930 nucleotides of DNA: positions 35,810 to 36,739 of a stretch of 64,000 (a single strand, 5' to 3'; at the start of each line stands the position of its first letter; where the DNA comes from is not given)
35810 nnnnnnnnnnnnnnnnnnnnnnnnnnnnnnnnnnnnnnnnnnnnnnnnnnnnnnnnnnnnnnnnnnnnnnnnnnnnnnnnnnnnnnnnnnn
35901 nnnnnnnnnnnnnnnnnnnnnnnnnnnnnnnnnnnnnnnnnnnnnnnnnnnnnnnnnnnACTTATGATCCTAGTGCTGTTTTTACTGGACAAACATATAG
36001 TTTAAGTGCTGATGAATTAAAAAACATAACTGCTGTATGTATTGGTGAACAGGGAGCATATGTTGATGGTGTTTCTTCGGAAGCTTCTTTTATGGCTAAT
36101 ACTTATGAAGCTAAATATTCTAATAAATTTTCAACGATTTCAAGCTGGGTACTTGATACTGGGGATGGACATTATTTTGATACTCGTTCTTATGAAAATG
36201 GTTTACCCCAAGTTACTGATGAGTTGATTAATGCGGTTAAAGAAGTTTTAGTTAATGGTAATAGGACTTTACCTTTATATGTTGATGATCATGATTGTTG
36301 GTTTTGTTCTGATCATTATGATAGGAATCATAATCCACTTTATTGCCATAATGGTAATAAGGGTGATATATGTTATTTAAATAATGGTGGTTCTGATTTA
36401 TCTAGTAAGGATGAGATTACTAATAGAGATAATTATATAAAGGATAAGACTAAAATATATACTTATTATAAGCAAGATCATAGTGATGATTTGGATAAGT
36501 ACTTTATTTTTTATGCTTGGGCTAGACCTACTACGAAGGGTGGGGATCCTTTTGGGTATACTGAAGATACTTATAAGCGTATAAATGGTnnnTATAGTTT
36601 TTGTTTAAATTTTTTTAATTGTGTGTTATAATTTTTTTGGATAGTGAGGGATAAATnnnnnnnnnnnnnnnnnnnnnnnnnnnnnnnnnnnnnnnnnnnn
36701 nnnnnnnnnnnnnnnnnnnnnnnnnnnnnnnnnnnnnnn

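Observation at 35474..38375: Tandem paralogs carrying the two-TM module fused to a Cys/His-rich domain, followed by a small anchored protein: candidate enzyme/effector + partner cassette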

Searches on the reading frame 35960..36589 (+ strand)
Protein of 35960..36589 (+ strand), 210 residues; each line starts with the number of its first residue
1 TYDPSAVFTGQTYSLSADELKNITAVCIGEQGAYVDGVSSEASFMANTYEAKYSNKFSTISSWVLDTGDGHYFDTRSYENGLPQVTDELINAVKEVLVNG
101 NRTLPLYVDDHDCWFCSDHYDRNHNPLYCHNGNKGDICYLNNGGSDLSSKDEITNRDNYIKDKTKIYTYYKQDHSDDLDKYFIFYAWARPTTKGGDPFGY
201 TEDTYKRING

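Call 6: search_protein_families(library=pfam, proteins=[window:35960-36589:+], max_evalue=10)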
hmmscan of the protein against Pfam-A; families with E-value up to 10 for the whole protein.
seq(210 aa): 1 family
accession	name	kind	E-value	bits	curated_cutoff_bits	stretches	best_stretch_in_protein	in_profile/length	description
PF22085.1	NorB_cytochrome_c-like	-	0.018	15.8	29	1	154-203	132-178/181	Nitric oxide reductase subunit B, cytochrome c-like domain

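Call 14: search_solved_structures(query=A2, max_evalue=10, show_alignments=3)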
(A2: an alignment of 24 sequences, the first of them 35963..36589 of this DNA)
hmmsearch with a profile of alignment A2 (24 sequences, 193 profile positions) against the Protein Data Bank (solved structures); distinct sequences matched with E-value up to 10: 0.
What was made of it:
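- On SleB/CwlJ cell-wall hydrolases (Pfam Hydrolase_2, PF07486): A profile search against PDB sequences gave zero hits at E<=10 (call 14).
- Tried and rejected: A profile search against PDB sequences returned zero hits (call 14).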

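Call 24: predict_structure(alignment_id=A2)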
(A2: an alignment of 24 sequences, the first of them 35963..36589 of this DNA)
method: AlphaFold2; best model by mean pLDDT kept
length: 209 residues; sequences in the alignment: 24
mean_pLDDT: 87.9   pTM: 0.86
mean pLDDT of the five models: 87.9, 87.9, 87.5, 87.0, 86.7
residues with pLDDT >= 90: 117; 70-90: 76; 50-70: 13; < 50: 3
segments of 3 or more residues with pLDDT < 50: 1-3
pLDDT, mean of each block of 10 residues (from residue 1): 61 97 94 92 94 90 80 83 98 97 94 78 84 90 92 93 93 82 85 83 88
secondary structure, 60 per line:
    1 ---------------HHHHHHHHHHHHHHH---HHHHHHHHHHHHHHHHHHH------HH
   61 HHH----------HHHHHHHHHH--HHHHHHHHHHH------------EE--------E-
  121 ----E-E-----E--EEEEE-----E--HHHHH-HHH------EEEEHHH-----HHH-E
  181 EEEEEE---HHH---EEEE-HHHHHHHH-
elements in order: H16-30 H34-52 H59-63 H74-83 H86-96 E136-140 H149-153 E164-167 E180-186 E196-199 H201-208
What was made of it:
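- The AF2 model has pLDDT 87.9 (call 24).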

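Call 27: search_protein_representatives(alignment_id=A2)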
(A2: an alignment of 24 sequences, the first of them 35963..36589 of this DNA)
Query: 24 sequences, 193 profile positions. Proteins with E-value up to 0.001 (for the whole library): 774; up to 1e-10: 691; up to 1e-30: 310. The best 150 are listed.
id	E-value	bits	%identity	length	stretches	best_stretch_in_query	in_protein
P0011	3.2e-75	268.4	-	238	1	2-191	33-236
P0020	1.2e-74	266.6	-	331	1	4-192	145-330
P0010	1.3e-74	266.5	-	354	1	4-191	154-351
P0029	1.1e-73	263.4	-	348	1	4-182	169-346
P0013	1.7e-72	259.6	-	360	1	2-192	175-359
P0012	4.4e-72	258.2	-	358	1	3-191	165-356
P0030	2.7e-71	255.6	-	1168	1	5-192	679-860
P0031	4.1e-71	255.0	-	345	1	3-192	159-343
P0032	1.8e-70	252.9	-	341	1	2-192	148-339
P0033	1.1e-69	250.3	-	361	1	4-192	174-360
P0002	1.4e-69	250.0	-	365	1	3-191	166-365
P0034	3.2e-69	248.8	-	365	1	3-192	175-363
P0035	8.1e-69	247.5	-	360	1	4-192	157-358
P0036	1.2e-68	247.0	-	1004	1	4-188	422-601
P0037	2.0e-68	246.2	-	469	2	7-190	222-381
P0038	4.4e-66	238.6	-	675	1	5-191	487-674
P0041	1.3e-64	233.8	-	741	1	8-191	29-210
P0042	1.8e-64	233.3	-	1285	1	11-191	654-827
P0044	2.0e-63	229.9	-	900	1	10-189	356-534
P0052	1.7e-61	223.7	-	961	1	8-188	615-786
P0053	2.1e-61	223.4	-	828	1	5-185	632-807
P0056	1.6e-60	220.5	-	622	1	5-188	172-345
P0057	3.4e-60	219.4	-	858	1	9-187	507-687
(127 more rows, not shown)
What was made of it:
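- The profile finds 774 representatives (call 27).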

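Call 28: search_protein_families(library=pfam, proteins=[P0030, P0036, P0042, P0044, P0052, P0041, P0038, P0053, P0056, P0057], max_evalue=0.001)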
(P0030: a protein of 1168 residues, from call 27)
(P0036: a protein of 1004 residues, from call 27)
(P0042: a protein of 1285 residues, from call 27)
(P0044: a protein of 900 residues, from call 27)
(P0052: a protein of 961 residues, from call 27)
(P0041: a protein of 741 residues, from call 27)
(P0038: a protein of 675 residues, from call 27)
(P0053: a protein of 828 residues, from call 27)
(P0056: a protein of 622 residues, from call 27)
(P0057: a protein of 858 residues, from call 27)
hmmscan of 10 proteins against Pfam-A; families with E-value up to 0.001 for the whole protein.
P0030 (1168 aa): 1 family
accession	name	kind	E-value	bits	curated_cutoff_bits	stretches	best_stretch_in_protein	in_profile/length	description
PF01551.29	Peptidase_M23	-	4.9e-18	65.6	28.7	2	867-943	32-96/96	Peptidase family M23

P0036 (1004 aa): 2 families
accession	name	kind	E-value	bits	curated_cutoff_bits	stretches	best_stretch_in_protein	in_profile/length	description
PF18013.6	Phage_lysozyme2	-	2.4e-30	106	28.2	1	270-399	5-139/140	Phage tail lysozyme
PF00877.26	NLPC_P60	-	0.00078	19.8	23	0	682-763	4-75/105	NlpC/P60 family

P0042 (1285 aa): 2 families
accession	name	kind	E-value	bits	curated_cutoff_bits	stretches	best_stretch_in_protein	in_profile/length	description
PF01551.29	Peptidase_M23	-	1.2e-28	99.5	28.7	2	1143-1258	2-91/96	Peptidase family M23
PF18013.6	Phage_lysozyme2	-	5e-18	66.1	28.2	1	924-1095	3-140/140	Phage tail lysozyme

P0044 (900 aa): 4 families
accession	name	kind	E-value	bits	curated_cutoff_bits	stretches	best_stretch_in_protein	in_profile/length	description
PF01551.29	Peptidase_M23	-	2.4e-29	101.8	28.7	1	213-307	2-94/96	Peptidase family M23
PF01832.25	Glucosaminidase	-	1.1e-20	74.9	30.2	1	573-706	3-123/123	Mannosyl-glycoprotein endo-beta-N-acetylglucosaminidase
PF13529.12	Peptidase_C39_2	-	1.7e-12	48.5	24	1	734-865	7-143/143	Peptidase_C39 like family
PF03412.21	Peptidase_C39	-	0.00013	22.2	22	1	753-867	11-108/133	Peptidase C39 family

P0052 (961 aa): 1 family
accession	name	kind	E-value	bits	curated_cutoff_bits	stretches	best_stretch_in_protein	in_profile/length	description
PF05257.22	CHAP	-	1.9e-12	47.9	26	1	810-922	7-81/81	CHAP domain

P0041 (741 aa): 1 family
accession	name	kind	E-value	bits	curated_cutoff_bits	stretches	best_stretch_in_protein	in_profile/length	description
PF08486.15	SpoIID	-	1.1e-12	48.8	23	1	388-520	11-95/97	Stage II sporulation protein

P0038 (675 aa): 0 families

P0053 (828 aa): 1 family
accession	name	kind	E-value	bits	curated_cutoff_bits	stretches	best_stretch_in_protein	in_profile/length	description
PF05257.22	CHAP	-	6.9e-05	23.7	26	1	531-587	40-80/81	CHAP domain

P0056 (622 aa): 0 families

P0057 (858 aa): 2 families
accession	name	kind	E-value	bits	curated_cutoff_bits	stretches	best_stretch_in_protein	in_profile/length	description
PF25309.1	ELLD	-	1.6e-11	44.8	27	1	725-815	79-172/175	Endolysin-like domain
PF05382.19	Amidase_5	-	0.00038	20.8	21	1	722-803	12-80/142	Bacteriophage peptidoglycan hydrolase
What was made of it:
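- Eight of ten long ones tested carry M23, Phage_lysozyme2, NlpC/P60, Glucosaminidase, C39_2, CHAP, SpoIID, ELLD or Amidase_5 domains (call 28).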

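Call 29: fold_search(model_id=the predicted structure, library=pdb)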
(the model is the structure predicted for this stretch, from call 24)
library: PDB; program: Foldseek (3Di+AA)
matches with E <= 10: 25; with E <= 0.001: 0
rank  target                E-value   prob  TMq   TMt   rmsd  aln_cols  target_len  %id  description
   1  4hdo_A                1.0e+00  0.03  0.16  0.12  15.1       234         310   10  Crystal structure of the binary Complex of KRIT1 bound to the Rap1 GTPase (released 2013-07-10)
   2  4fet_A                1.1e+00  0.63  0.37  0.58   3.8       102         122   14  Catalytic domain of germination-specific lytic tansglycosylase SleB from Bacillus anthracis (released 2012-07-25)
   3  5a0l_A                1.3e+00  0.03  0.13  0.13  12.5        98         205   18  N-terminal thioester domain of fibronectin-binding protein SfbI from Streptococcus pyogenes (released 2015-06-03)
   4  4fet_B                1.9e+00  0.28  0.31  0.48   4.2        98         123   15  Catalytic domain of germination-specific lytic tansglycosylase SleB from Bacillus anthracis (released 2012-07-25)
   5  2prr_A                4.1e+00  0.03  0.14  0.15  13.9       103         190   13  Crystal structure of alkylhydroperoxidase AhpD core: uncharacterized peroxidase-related protein (YP_296737.1) from Ral (released 2007-05-29)
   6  6ohj_A                4.7e+00  0.02  0.11  0.12  13.5       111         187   10  Crystal Structure of the Debrominase Bmp8 C82A in Complex with 2,3,4-tribromopyrrole (released 2019-05-29)
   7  5a0d_B                4.7e+00  0.01  0.12  0.13  12.6        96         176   19  N-terminal thioester domain of surface protein from Clostridium perfringens, Cys138Ala mutant (released 2015-06-03)
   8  9fpa_A                5.6e+00  0.01  0.14  0.13  16.0       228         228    8  DUBS Parachlamydia sp. PcJOS orthorhombic crystal form (released 2025-04-23)
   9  6tya                  6.0e+00  0.03  0.19  0.18   8.1        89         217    8  Structure of N-terminus locked Esp with one pro-peptide residue - V67C, D255C (released 2019-08-28)
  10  5xeu_B                6.7e+00  0.01  0.11  0.15  14.0       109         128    9  crystal structure of Hcp2 from Salmonella typhimurium (released 2017-08-16)
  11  4gl9_A                7.2e+00  0.01  0.14  0.11  11.2       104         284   10  Crystal structure of inhibitory protein SOCS3 in complex with JAK2 kinase domain and fragment of GP130 intracellular d (released 2013-03-06)
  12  2gmy_A                7.2e+00  0.01  0.14  0.17  13.4       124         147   10  Crystal Structure of a Protein of Unknown Function ATU0492 from Agrobacterium tumefaciens, Putative Antioxidant Defenc (released 2006-05-09)
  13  6ssk_F                7.2e+00  0.01  0.13  0.13  16.4       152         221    9  Human endogenous retrovirus (HML2) mature capsid assembly, D5 capsule (released 2020-01-01)
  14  3pm8_B                7.6e+00  0.01  0.13  0.14  13.4        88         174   14  CAD domain of PFF0520w, Calcium dependent protein kinase (released 2010-12-08)
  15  2gmy_B                7.6e+00  0.01  0.11  0.15  12.8       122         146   11  Crystal Structure of a Protein of Unknown Function ATU0492 from Agrobacterium tumefaciens, Putative Antioxidant Defenc (released 2006-05-09)
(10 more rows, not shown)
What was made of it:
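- On SleB/CwlJ cell-wall hydrolases (Pfam Hydrolase_2, PF07486): 4fet_A: TM 0.58 normalised to the target, rmsd 3.8 A over 102 columns, but E about 1 and probability 0.63 (call 29).
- PDB: SleB 4fet, TM 0.58 on the target, rmsd 3.8 A over 102 columns (call 29).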

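Call 40: fold_search(model_id=the predicted structure, library=viral)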
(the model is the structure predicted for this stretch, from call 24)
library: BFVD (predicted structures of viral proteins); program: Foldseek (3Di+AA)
matches with E <= 10: 112; with E <= 0.001: 0
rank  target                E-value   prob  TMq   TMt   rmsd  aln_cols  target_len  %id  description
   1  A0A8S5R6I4            2.1e-03  1.00  0.37  0.43   6.5       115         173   19  Cell Wall Hydrolase [virus sp. ctCsQ3]
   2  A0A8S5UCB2            3.4e-03  0.99  0.34  0.33   8.2       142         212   17  Cell Wall Hydrolase [Siphoviridae sp. ctgN495]
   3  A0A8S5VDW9            1.0e-02  1.00  0.35  0.44   4.6       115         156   20  Spore cortex-lytic enzyme, lytic transglycosylase [Siphoviridae sp. ctGa111]
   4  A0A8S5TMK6            1.9e-02  0.99  0.31  0.40   7.7       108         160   23  Cell wall hydrolase [Siphoviridae sp. ct9UA16]
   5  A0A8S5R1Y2            2.1e-02  0.96  0.35  0.31   8.6       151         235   17  Spore cortex-lytic enzyme, lytic transglycosylase [Siphoviridae sp. ct6d71]
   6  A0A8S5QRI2            2.6e-02  0.98  0.40  0.39   9.7       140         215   13  Cell Wall Hydrolase [Myoviridae sp. ctgXL3]
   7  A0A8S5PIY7            4.5e-02  0.75  0.34  0.23   9.3       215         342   17  Spore cortex-lytic enzyme, lytic transglycosylase (Fragment) [Siphoviridae sp. ctUGQ45]
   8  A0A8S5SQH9            9.9e-02  0.85  0.35  0.41   8.4       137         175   14  Cell Wall Hydrolase [Phage sp. ctPjm15]
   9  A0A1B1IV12            9.9e-02  0.72  0.34  0.10   8.9       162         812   15  (no name in the UniProt tables at hand)
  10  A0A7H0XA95            1.0e-01  0.75  0.33  0.35   8.2       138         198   12  (no name in the UniProt tables at hand)
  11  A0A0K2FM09            1.1e-01  0.95  0.35  0.36   3.7       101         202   18  (no name in the UniProt tables at hand)
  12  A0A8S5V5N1            1.1e-01  0.69  0.31  0.44  10.2       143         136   17  Cell Wall Hydrolase [Myoviridae sp. ct4uh47]
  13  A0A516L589            1.3e-01  0.60  0.30  0.30   9.2       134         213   14  (no name in the UniProt tables at hand)
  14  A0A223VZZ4            1.9e-01  0.35  0.27  0.06  14.2       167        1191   11  Cell wall hydrolyse [Agrobacterium phage Atu_ph03]
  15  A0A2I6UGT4            2.1e-01  0.66  0.34  0.34   8.3       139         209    9  Cell wall hydrolase [Salinibacter phage M8CRM-1]
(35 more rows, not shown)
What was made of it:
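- On SleB/CwlJ cell-wall hydrolases (Pfam Hydrolase_2, PF07486): BFVD: SleB-type phage hydrolases dominate the top hits, E 2e-3 to 0.3, probability up to 1.0 (call 40).
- BFVD: about 20 of the top 27 hits are SleB-type cell-wall hydrolases, probability up to 1.0 (call 40). The best structural neighbours are phage cell-wall hydrolases (call 40).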

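Call 88: search_dna_similar(query=window:35963-36589:+, collection=plasmids, mode=protein, max_evalue=0.001, max_rows=25)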
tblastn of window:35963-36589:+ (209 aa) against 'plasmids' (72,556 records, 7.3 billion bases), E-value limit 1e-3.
No match.

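Call 89: search_dna_similar(query=window:35963-36589:+, collection=phages, mode=protein, max_evalue=0.001, max_rows=25)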
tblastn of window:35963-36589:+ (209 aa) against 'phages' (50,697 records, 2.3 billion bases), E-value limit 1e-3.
No match.
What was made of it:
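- No phage genes lie nearby, and tblastn finds no match in 50,697 phage records (call 89).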
